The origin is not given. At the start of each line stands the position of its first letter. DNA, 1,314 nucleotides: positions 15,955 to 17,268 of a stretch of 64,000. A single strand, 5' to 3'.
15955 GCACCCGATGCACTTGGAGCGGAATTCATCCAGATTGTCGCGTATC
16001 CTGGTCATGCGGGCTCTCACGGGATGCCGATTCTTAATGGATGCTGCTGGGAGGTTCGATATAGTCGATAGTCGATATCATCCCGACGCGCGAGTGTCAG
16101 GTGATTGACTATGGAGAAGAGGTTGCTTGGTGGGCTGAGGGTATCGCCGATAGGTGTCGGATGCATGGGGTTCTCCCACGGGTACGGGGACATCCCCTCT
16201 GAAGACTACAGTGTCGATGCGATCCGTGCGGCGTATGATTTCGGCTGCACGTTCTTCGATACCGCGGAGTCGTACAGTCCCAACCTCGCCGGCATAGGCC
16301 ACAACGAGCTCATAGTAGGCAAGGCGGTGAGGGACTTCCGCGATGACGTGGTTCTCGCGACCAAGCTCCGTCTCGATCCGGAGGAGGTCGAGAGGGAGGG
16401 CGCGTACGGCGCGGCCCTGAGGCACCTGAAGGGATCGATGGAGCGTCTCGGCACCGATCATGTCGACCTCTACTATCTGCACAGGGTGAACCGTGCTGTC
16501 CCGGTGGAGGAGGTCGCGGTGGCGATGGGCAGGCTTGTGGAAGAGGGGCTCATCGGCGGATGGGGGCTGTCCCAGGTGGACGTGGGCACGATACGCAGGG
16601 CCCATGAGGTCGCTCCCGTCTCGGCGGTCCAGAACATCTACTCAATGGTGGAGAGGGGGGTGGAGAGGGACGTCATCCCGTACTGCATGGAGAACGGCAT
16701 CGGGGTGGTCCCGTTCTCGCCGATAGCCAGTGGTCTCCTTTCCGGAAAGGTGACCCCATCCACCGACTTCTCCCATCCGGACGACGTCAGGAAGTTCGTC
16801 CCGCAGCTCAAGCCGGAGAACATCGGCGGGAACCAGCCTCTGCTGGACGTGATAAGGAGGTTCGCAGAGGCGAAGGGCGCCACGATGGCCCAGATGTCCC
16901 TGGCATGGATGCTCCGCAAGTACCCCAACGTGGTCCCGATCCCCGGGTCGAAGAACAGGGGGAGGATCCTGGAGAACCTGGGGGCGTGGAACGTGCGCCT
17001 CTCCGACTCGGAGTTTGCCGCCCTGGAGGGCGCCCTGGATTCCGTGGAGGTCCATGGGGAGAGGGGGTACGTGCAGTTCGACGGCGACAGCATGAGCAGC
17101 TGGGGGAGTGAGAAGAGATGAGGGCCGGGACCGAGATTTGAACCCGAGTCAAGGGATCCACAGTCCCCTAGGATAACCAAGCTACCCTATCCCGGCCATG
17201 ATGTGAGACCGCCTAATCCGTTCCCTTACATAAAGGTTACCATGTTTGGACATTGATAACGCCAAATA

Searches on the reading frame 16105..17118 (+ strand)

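Call 18: search_protein_families(library=pfam, proteins=[window:16105-17118:+], max_evalue=0.00001)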
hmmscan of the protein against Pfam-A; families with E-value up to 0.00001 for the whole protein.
window:16105-17118:+ (338 aa): 1 family
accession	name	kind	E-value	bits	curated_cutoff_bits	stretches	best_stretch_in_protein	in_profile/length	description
PF00248.27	Aldo_ket_red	-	1.8e-72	244.3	24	1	15-310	1-289/291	Aldo/keto reductase family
